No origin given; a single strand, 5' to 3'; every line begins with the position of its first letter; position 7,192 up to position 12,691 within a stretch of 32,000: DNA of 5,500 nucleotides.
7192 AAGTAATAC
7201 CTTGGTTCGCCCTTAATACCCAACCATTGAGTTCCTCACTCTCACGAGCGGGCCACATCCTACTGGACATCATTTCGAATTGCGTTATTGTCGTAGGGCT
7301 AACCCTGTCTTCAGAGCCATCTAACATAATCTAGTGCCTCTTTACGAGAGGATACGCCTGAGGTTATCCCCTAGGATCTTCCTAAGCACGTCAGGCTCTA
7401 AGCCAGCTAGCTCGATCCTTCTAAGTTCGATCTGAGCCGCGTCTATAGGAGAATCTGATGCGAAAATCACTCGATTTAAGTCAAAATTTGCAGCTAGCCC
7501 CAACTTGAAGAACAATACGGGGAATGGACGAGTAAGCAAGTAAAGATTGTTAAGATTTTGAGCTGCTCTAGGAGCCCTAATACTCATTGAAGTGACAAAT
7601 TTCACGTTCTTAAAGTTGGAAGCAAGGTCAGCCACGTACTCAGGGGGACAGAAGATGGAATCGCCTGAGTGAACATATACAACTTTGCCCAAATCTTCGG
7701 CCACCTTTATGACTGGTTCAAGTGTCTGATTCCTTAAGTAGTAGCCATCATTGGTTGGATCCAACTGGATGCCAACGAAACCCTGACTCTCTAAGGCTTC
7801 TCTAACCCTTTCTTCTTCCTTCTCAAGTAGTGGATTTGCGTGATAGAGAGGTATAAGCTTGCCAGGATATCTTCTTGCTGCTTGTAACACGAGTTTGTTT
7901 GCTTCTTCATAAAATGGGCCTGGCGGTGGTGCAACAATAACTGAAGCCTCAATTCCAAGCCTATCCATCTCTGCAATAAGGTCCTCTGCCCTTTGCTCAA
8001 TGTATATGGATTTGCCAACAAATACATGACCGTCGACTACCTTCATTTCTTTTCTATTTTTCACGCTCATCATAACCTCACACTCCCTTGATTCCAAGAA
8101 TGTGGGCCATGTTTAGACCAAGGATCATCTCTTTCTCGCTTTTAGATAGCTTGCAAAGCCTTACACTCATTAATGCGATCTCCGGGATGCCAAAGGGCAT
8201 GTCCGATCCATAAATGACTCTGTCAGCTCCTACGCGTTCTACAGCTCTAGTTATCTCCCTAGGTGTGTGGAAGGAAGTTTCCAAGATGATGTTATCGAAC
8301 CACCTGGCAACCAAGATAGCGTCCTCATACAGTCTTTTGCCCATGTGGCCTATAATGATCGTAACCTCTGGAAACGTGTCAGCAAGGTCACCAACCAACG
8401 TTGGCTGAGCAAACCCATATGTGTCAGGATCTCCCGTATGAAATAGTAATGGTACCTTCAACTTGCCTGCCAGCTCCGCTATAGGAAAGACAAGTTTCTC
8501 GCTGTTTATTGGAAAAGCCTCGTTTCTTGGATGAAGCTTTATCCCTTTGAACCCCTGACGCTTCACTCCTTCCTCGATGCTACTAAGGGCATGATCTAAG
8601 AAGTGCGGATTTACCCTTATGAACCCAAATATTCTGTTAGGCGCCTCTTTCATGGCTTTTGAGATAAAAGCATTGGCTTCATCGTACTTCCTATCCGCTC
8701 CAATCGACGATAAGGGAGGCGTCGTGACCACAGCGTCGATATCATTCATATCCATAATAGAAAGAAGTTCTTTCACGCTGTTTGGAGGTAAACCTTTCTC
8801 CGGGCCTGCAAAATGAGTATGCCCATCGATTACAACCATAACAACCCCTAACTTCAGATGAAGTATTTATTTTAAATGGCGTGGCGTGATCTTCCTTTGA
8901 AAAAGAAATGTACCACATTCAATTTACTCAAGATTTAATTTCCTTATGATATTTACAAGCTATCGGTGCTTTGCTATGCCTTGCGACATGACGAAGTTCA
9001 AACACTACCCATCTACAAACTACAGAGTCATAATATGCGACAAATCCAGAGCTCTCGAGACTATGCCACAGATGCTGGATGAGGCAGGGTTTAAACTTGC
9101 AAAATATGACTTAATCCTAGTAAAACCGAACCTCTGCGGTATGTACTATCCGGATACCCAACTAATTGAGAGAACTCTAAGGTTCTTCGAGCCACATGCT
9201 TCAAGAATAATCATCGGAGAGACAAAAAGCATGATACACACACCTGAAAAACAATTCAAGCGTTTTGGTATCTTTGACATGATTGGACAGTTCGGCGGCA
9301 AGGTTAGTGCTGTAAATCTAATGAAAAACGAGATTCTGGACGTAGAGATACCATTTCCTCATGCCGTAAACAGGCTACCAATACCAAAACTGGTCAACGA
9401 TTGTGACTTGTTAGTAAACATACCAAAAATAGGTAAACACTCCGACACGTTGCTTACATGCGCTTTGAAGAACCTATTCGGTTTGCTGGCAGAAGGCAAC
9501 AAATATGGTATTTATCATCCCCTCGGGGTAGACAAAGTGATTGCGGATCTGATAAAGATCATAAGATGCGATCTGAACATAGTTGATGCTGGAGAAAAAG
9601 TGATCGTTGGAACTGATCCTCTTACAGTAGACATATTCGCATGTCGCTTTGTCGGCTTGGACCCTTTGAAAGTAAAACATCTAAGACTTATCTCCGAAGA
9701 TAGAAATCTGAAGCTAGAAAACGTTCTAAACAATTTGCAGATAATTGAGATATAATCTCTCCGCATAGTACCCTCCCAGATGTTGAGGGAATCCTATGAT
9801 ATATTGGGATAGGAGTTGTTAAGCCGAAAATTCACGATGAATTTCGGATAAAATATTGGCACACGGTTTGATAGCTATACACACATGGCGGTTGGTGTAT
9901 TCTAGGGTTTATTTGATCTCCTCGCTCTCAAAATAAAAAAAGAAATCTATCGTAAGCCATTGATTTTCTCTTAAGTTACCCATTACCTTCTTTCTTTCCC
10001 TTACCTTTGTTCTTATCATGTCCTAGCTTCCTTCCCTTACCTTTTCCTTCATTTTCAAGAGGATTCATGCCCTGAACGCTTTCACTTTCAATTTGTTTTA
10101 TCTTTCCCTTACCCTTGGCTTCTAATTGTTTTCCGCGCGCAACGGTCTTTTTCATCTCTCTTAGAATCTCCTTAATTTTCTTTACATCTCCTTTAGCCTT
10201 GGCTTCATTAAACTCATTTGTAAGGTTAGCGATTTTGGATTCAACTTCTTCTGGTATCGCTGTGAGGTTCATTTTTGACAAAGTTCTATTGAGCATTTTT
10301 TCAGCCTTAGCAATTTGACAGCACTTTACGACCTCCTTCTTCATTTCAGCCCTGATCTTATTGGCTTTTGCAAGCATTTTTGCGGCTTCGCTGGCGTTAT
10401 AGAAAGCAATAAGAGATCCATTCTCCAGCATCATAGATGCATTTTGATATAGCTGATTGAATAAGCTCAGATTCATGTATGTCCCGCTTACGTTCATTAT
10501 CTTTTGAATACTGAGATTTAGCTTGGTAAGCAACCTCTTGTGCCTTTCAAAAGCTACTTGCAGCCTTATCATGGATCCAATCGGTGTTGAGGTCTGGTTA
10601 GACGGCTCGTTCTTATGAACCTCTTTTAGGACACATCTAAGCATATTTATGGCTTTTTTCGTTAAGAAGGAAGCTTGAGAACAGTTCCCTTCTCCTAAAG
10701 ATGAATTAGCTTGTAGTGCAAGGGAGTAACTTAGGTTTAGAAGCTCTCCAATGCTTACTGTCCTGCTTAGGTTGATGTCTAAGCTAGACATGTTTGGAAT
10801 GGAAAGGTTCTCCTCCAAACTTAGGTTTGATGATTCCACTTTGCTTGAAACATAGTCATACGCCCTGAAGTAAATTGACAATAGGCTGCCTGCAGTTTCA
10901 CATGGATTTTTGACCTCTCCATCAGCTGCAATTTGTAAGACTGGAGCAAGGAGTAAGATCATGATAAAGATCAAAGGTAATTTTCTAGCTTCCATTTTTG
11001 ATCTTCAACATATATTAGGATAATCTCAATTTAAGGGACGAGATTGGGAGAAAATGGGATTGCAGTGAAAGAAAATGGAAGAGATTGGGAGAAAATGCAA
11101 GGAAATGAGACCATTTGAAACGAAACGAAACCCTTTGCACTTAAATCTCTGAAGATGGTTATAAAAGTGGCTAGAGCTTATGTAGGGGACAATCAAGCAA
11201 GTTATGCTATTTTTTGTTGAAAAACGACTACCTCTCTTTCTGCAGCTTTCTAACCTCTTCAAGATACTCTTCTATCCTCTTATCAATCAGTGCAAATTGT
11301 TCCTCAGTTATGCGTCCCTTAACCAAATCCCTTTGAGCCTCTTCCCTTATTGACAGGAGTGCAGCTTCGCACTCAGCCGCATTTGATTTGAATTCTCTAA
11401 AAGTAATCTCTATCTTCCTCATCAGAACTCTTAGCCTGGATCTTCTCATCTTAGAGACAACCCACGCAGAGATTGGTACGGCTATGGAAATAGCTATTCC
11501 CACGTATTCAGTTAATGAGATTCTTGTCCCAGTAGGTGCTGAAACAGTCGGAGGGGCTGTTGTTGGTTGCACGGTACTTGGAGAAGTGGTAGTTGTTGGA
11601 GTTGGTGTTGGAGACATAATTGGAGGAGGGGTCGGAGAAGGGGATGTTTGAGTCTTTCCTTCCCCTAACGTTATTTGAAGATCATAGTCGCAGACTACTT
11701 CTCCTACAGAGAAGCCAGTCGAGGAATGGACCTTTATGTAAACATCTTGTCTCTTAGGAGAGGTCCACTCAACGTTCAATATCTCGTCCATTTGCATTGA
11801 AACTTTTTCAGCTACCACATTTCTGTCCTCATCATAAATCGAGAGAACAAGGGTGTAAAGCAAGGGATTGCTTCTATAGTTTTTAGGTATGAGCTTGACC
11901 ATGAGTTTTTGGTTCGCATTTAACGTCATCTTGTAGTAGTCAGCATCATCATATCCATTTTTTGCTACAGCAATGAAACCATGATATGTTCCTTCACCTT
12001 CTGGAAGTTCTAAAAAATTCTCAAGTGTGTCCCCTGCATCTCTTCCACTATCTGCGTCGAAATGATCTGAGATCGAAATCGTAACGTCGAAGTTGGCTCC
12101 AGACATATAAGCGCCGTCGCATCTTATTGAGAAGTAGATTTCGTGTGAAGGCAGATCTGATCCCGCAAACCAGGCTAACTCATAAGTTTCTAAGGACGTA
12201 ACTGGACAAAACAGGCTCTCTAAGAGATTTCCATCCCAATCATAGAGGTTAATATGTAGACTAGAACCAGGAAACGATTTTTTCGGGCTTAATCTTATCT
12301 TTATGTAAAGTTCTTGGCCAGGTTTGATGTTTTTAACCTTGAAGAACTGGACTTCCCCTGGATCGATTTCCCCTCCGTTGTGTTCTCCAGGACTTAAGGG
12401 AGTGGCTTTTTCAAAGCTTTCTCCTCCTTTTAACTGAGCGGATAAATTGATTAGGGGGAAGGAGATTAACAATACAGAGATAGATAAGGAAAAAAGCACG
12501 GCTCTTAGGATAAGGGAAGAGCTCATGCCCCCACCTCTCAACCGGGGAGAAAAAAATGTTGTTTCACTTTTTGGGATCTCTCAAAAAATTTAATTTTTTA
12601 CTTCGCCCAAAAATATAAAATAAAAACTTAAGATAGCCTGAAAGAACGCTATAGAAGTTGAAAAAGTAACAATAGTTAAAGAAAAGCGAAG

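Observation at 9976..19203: Cell-envelope module built around an atypical MacB/FtsX-type ABC machine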

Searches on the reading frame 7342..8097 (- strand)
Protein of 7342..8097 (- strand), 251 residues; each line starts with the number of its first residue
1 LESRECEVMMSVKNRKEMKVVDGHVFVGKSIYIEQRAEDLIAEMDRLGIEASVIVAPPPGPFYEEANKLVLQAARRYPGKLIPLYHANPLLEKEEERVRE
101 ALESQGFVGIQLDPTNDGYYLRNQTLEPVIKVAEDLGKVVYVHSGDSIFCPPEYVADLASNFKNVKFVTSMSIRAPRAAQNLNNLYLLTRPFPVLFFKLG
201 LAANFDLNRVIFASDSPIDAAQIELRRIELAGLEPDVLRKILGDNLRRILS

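Call 6: search_protein_families(library=pfam, proteins=[window:7342-8097:-], max_evalue=0.001)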
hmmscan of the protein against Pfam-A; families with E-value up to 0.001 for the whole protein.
window:7342-8097:- (251 aa): 1 family
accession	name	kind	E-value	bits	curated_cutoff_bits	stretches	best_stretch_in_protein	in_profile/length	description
PF04909.20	Amidohydro_2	-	1.7e-16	61.2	26.4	1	42-250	45-287/289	Amidohydrolase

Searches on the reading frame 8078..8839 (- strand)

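Call 6: search_protein_families(library=pfam, proteins=[window:8078-8839:-], max_evalue=0.001)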
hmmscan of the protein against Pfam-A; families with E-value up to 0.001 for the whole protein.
window:8078-8839:- (253 aa): 1 family
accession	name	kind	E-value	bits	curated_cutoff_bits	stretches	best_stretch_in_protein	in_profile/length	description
PF04909.20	Amidohydro_2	-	4.3e-31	109.2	26.4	1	4-249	1-288/289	Amidohydrolase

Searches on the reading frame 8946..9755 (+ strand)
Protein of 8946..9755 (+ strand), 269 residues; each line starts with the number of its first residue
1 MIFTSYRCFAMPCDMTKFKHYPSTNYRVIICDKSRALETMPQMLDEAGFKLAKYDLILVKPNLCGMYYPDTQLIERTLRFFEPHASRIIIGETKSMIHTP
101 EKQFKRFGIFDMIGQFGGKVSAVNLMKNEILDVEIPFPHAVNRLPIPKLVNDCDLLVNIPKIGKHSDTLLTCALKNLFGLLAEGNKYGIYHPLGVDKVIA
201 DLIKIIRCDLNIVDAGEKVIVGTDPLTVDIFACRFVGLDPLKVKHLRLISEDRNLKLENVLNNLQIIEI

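Call 6: search_protein_families(library=pfam, proteins=[window:8946-9755:+], max_evalue=0.001)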
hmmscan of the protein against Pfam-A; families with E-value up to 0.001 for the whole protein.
window:8946-9755:+ (269 aa): 1 family
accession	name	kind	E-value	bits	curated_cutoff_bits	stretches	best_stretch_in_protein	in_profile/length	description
PF04015.17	DUF362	-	8.1e-21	75.4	24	1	57-215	1-164/200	Domain of unknown function (DUF362)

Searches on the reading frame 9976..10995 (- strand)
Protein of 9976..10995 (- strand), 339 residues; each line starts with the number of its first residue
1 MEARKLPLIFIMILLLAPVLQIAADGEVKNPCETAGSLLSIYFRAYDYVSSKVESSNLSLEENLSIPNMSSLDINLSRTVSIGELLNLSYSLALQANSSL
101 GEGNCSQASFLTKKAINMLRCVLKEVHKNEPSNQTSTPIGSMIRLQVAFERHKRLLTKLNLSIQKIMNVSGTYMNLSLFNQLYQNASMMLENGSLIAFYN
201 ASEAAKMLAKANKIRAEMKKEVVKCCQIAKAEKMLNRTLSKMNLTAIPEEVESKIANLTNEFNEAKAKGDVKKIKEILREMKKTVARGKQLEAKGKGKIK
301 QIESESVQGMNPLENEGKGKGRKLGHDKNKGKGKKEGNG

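Call 4: search_protein_families(library=pfam, proteins=[window:9976-10995:-], max_evalue=0.01)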
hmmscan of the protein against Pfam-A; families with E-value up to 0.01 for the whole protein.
window:9976-10995:- (339 aa): 0 families

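Call 7: search_protein_families(library=ncbifam, proteins=[window:9976-10995:-], max_evalue=0.01)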
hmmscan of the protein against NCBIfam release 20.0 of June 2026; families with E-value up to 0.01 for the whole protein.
window:9976-10995:- (339 aa): 2 families
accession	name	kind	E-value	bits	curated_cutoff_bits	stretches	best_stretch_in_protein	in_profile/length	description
TIGR00988.1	hip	equivalog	0.0033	17.7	119.95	1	255-312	7-64/94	integration host factor subunit beta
NF001222.0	PRK00199.1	equivalog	0.0054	16.9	115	0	255-314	7-66/95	integration host factor subunit beta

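Call 35: search_protein_families(library=pfam, proteins=[window:9976-10995:-], max_evalue=10)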
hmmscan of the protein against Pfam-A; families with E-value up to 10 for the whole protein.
window:9976-10995:- (339 aa): 5 families
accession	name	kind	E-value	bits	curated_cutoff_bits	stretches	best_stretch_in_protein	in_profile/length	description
PF07743.18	HSCB_C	-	0.031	15.1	22.1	1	242-282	24-64/74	HSCB C-terminal oligomerisation domain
PF14565.11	IL22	-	0.04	14.6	30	1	247-297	75-122/139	Interleukin 22 IL-10-related T-cell-derived-inducible factor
PF24956.1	Msl2-3_C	-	0.29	11.8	29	1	270-294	13-37/87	Mechanosensitive ion channel protein 2/3 C-terminal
PF16326.10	ABC_tran_CTD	-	2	9.1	32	1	249-288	18-57/69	ABC transporter C-terminal domain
PF06103.16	DUF948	-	2.8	8.6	37.2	0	202-243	47-88/89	Bacterial protein of unknown function (DUF948)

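Call 79: search_protein_families(library=padloc, proteins=[window:9976-10995:-], max_evalue=0.001)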
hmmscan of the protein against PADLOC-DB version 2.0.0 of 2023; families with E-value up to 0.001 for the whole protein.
window:9976-10995:- (339 aa): 0 families

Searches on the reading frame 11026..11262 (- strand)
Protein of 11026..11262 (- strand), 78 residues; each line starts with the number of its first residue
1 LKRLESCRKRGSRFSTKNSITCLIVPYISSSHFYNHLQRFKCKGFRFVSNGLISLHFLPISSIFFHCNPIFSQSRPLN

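Call 4: search_protein_families(library=pfam, proteins=[window:11026-11262:-], max_evalue=0.01)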
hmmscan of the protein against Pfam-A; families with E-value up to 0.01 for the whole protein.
window:11026-11262:- (78 aa): 0 families

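Call 7: search_protein_families(library=ncbifam, proteins=[window:11026-11262:-], max_evalue=0.01)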
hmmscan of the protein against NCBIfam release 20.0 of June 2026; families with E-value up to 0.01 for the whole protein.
window:11026-11262:- (78 aa): 0 families

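Call 35: search_protein_families(library=pfam, proteins=[window:11026-11262:-], max_evalue=10)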
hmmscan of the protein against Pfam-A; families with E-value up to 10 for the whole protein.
window:11026-11262:- (78 aa): 1 family
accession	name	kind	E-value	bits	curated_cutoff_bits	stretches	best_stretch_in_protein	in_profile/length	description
PF00073.26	Rhv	-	0.049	13.7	20.7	1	18-39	135-156/171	picornavirus capsid protein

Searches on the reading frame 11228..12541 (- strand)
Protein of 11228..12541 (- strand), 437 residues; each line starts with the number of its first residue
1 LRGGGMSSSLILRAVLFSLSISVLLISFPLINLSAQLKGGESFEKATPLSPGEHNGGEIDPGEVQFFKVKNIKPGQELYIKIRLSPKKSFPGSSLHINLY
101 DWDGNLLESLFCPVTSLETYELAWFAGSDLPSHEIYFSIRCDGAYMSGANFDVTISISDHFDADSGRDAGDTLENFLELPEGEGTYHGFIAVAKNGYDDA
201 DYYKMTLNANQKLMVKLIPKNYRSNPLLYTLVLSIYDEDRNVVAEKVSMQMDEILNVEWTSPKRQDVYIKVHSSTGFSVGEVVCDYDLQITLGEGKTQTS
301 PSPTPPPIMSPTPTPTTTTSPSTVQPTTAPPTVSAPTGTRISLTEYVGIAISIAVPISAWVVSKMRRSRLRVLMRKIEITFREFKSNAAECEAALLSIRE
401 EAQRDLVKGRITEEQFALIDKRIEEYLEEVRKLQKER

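Call 4: search_protein_families(library=pfam, proteins=[window:11228-12541:-], max_evalue=0.01)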
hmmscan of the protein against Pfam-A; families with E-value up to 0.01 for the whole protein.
window:11228-12541:- (437 aa): 0 families

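Call 7: search_protein_families(library=ncbifam, proteins=[window:11228-12541:-], max_evalue=0.01)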
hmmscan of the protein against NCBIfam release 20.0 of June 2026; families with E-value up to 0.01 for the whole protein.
window:11228-12541:- (437 aa): 0 families

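Call 34: search_solved_structures(query=window:11228-12541:-, max_evalue=1, show_alignments=2)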
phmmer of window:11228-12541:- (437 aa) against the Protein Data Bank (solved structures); distinct sequences matched with E-value up to 1: 4.
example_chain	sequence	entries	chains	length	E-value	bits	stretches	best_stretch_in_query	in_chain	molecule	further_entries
7lf8_A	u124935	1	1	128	0.1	14.5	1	142-215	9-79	Apolipoprotein L2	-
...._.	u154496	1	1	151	0.21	13.5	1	296-344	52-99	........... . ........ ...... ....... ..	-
9kuv_A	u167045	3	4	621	0.44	12.5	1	267-362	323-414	Beta-arrestin-scFv30 | Beta arrestion-scFv30 | Beta arrestin-scFv30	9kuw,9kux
8jru_A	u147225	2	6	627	0.44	12.4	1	267-362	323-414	Beta-arrestin 1 and single-chain fragment variable 30 (scFv30)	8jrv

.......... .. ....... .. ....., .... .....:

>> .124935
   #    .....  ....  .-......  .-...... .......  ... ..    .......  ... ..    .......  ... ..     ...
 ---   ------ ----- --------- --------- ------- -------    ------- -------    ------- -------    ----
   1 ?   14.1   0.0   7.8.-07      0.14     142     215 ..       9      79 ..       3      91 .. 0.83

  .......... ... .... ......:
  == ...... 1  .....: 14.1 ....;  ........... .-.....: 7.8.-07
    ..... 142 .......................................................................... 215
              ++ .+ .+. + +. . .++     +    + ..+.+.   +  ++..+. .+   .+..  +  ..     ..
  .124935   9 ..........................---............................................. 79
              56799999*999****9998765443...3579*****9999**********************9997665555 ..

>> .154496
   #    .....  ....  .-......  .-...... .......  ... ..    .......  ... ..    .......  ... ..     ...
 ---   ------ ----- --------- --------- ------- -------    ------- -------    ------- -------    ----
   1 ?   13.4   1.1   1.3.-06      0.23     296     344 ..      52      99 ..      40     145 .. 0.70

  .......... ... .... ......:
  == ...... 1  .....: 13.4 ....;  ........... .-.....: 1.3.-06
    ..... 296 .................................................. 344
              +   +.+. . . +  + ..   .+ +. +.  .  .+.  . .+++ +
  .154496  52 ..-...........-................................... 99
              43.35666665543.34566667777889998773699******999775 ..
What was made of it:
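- On PPC (bacterial pre-peptidase C-terminal) domain proteins (claim for 11228-12541): No PDB sequence hit below E 0.1 (call 34).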

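Call 35: search_protein_families(library=pfam, proteins=[window:11228-12541:-], max_evalue=10)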
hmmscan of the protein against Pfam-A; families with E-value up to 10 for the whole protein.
window:11228-12541:- (437 aa): 0 families

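Call 79: search_protein_families(library=padloc, proteins=[window:11228-12541:-], max_evalue=0.001)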
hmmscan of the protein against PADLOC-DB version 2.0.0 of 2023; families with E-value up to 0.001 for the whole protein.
window:11228-12541:- (437 aa): 0 families
